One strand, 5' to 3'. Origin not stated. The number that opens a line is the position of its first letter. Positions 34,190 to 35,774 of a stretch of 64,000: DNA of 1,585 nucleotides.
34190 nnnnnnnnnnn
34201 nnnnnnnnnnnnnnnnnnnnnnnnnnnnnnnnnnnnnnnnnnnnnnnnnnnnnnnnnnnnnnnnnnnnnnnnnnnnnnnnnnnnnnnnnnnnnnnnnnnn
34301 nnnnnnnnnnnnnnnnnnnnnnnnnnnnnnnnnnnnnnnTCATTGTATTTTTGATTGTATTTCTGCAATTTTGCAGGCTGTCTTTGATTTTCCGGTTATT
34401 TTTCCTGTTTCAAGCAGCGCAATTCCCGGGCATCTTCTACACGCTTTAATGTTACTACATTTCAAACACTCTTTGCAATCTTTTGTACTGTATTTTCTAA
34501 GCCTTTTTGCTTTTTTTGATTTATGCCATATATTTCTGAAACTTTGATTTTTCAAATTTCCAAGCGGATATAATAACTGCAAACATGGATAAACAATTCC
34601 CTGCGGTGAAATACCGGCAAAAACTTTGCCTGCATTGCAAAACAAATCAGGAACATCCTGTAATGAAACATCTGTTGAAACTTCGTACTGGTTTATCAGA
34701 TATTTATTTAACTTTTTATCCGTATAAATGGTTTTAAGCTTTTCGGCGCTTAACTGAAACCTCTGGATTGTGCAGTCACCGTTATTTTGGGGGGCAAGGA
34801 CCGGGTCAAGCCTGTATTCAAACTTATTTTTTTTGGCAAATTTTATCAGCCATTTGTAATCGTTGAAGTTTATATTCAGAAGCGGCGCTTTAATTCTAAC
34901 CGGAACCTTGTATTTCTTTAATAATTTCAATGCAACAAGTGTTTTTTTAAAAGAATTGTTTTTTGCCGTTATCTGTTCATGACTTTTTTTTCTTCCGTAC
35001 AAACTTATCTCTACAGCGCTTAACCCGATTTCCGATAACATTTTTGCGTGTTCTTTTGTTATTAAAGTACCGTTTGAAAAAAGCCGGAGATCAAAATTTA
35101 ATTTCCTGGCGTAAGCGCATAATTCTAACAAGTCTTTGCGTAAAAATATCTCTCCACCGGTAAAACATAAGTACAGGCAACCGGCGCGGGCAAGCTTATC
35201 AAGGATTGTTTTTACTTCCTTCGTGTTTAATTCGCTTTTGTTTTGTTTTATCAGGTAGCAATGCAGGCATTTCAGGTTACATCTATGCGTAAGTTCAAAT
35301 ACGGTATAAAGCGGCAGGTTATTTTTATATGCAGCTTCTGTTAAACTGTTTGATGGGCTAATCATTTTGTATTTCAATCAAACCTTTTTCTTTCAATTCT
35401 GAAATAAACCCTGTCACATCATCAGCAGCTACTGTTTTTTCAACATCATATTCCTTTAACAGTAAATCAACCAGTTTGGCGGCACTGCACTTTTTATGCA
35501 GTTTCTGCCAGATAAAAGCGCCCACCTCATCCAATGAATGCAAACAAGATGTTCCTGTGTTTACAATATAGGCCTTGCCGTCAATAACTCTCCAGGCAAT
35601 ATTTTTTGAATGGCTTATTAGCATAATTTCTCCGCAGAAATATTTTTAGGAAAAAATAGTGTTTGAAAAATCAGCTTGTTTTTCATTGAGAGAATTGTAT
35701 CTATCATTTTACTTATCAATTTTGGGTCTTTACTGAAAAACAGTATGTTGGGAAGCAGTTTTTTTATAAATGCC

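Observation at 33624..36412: RiPP-like modification cassette: HPr-kinase-like kinase + PqqD RRE + radical SAM-SPASM + GAF-ANTAR regulator, with no obvious precursor peptide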

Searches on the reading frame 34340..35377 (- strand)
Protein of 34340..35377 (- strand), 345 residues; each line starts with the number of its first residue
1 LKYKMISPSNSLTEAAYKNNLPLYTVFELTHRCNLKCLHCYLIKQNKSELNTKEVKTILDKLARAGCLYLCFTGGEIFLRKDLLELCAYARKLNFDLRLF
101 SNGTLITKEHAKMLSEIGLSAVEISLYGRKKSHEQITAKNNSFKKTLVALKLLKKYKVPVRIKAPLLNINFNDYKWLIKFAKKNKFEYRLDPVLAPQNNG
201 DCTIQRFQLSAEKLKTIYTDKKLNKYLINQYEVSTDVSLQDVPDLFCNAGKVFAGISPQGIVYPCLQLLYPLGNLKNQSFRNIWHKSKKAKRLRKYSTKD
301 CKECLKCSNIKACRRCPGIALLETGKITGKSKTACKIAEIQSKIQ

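Call 3: search_protein_families(library=pfam, proteins=[window:34340-35377:-], max_evalue=0.01)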
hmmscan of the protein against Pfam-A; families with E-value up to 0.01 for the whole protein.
window:34340-35377:- (345 aa): 3 families
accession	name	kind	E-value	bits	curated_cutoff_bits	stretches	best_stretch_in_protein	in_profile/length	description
PF04055.27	Radical_SAM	-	1.2e-21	78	29.5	1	28-173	2-158/166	Radical SAM superfamily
PF13186.11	SPASM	-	6.5e-11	42.8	21.5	1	247-307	1-66/67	Iron-sulfur cluster-binding domain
PF13353.11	Fer4_12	-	0.0021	18.8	22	1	30-131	12-118/137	4Fe-4S single cluster domain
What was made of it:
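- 34340..35377 (-): Radical SAM enzyme of 345 aa with a full SPASM domain. Pfam Radical_SAM at 1.2e-21 and SPASM at 6.5e-11 (call 3).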

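Call 4: search_protein_families(library=ncbifam, proteins=[window:34340-35377:-], max_evalue=0.01)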
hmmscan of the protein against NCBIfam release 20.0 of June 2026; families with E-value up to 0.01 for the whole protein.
window:34340-35377:- (345 aa): 69 families (the best 25 are shown)
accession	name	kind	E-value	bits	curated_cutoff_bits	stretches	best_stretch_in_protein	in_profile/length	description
TIGR04055.1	rSAM_NirJ2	equivalog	4.1e-39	135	500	1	28-320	5-307/326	putative heme d1 biosynthesis radical SAM protein NirJ2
TIGR04545.1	rSAM_ahbD_hemeb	equivalog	2.8e-37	128.9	500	2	27-183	4-164/339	heme b synthase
TIGR04051.1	rSAM_NirJ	equivalog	5e-34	117.8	515.45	1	26-185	5-167/354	heme d1 biosynthesis radical SAM protein NirJ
TIGR03962.1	mycofact_rSAM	equivalog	1.4e-33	116.5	265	1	21-316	10-312/339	mycofactocin radical SAM maturase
TIGR04546.1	rSAM_ahbC_deAc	equivalog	1.8e-33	115.9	650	1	25-177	41-196/390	12,18-didecarboxysiroheme deacetylase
TIGR04053.2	TIGR04053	equivalog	1.9e-32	112.9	395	2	19-183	4-175/366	TIGR04053 family radical SAM/SPASM domain-containing protein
TIGR04347.1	pseudo_SAM_Halo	equivalog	1.8e-30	106.5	525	1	25-151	40-169/390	TIGR04347 family pseudo-SAM/SPASM protein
TIGR04054.1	rSAM_NirJ1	equivalog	5e-30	104.4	650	1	14-185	28-201/387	putative heme d1 biosynthesis radical SAM protein NirJ1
TIGR04303.1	GeoRSP_rSAM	equivalog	1.5e-29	103.6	400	1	22-327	4-317/325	GeoRSP system radical SAM/SPASM protein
NF050035.1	rSAM_WgK_link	exception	1.6e-29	103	650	2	22-196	8-186/367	radical SAM/SPASM peptide maturase WgkB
TIGR04250.1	SCM_rSAM_ScmE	equivalog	2.6e-29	102.2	400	2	27-180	7-164/358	SynChlorMet cassette radical SAM/SPASM protein ScmE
TIGR02109.1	PQQ_syn_pqqE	equivalog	4.6e-29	101.5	381.35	1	20-328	4-324/358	pyrroloquinoline quinone biosynthesis protein PqqE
TIGR04403.1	rSAM_skfB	equivalog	1.4e-24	86.6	300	1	18-305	99-385/402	sporulation killing factor system radical SAM maturase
NF045574.1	sacti_mat_StsB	exception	1.1e-23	83.8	625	1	26-337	99-416/466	StsB family radical SAM/SPASM domain sactipeptide maturase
TIGR04133.1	rSAM_w_lipo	hypoth_equivalog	3.5e-23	82.1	425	1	24-314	25-328/350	TIGR04133 family radical SAM/SPASM protein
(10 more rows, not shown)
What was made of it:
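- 34340..35377 (-): No NCBIfam equivalog cut-off is met; the best is NirJ2 at 135 against 500 (call 4).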

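Call 85: search_solved_structures(query=window:34340-35377:-, max_evalue=0.00001)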
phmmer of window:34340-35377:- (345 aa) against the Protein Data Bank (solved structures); distinct sequences matched with E-value up to 0.00001: 7.
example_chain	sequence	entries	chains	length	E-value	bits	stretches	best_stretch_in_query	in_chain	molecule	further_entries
6efn_A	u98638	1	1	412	2.7e-22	82.4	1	19-302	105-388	Sporulation killing factor maturation protein SkfB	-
6c8v_A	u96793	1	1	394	9e-13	51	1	22-344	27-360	Coenzyme PQQ synthesis protein E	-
5wgg_A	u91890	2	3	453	3.9e-09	39.1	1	27-305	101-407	Radical SAM domain protein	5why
7vob_C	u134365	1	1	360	7.5e-08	34.9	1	24-164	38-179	Cytosylglucuronate decarboxylase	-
7voc_C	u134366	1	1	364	7.7e-08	34.8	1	24-164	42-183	Cytosylglucuronate decarboxylase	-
7tol_A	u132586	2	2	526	1.9e-07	33.6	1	26-184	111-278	glycerol dibiphytanyl glycerol tetraether - macrocyclic archaeol synthase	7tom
8wm2_A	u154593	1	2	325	1.7e-06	30.4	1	22-127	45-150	Fe-S radical SAM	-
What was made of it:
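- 34340..35377 (-): The closest solved structures are SkfB at 2.7e-22, PqqE at 9e-13 and CteB at 3.9e-9 (call 85).
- Closest known: Sactipeptide and ranthipeptide maturases. Same: SkfB is the closest solved homologue at 2.7e-22 (call 85).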

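Call 88: search_protein_families(library=padloc, proteins=[window:34340-35377:-], max_evalue=0.001)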
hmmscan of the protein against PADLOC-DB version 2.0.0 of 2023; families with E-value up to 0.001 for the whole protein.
window:34340-35377:- (345 aa): 3 families
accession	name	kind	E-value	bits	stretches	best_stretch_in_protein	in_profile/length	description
PDLC02904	pVip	-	6.4e-18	63.2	1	26-187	6-171/262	Viperins associated with kinases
PDLC02903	pVip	-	3.2e-17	60.9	1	27-186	4-166/257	Viperins not associated with kinases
PDLC02905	pVip-kinase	-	5.4e-07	27.2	1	27-222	186-392/474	Viperin-kinase fusion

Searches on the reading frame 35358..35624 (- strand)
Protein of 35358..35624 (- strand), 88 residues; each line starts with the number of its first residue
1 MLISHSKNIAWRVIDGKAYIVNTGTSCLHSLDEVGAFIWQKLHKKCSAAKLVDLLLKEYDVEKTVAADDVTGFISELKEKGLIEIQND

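Call 3: search_protein_families(library=pfam, proteins=[window:35358-35624:-], max_evalue=0.01)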
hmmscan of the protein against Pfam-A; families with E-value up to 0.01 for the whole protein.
window:35358-35624:- (88 aa): 1 family
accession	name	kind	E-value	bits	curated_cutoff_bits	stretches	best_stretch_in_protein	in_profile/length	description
PF05402.18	PqqD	-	1.3e-17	64.3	23.4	1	20-83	4-67/67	Coenzyme PQQ synthesis protein D (PqqD)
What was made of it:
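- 35358..35624 (-): PqqD-type RiPP recognition element (RRE) of 88 aa. Pfam PqqD at 1.3e-17 (call 3).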

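Call 4: search_protein_families(library=ncbifam, proteins=[window:35358-35624:-], max_evalue=0.01)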
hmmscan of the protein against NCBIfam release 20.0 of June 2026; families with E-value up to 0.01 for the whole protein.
window:35358-35624:- (88 aa): 7 families
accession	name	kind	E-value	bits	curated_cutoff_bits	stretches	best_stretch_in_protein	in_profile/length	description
NF033536.1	lasso_PqqD_Bac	exception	2.1e-12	47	80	1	14-85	17-88/88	lasso peptide biosynthesis PqqD family chaperone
TIGR04302.1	geo_PqqD_fam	equivalog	5e-08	33.3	100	1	27-83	39-100/102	GeoRSP system PqqD family peptide chaperone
TIGR04248.1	SCM_PqqD_rel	equivalog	8.2e-07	29.2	100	1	18-84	16-82/84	SynChlorMet cassette protein ScmD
NF033530.1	lasso_PqqD_Strm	exception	1.2e-06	28.6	70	1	29-83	24-78/78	lasso peptide biosynthesis PqqD family chaperone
NF050069.2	PqqD_rel_WgkC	exception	2e-05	24.5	110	1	29-82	32-85/103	PqqD family peptide maturation chaperone WgkC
TIGR03859.1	PQQ_PqqD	equivalog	6.4e-05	22.8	46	1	30-84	28-81/81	pyrroloquinoline quinone biosynthesis peptide chaperone PqqD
TIGR04353.1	PqqD_rel_X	equivalog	0.0044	17.9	35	1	29-84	16-74/74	HPr-rel-A system PqqD family peptide chaperone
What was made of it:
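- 35358..35624 (-): The best NCBIfam hit is lasso_PqqD_Bac at 47 bits against a cut-off of 80, and all hits fall below their cut-offs (call 4).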

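Call 88: search_protein_families(library=padloc, proteins=[window:35358-35624:-], max_evalue=0.001)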
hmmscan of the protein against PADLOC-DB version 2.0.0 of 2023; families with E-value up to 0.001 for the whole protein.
window:35358-35624:- (88 aa): 0 families
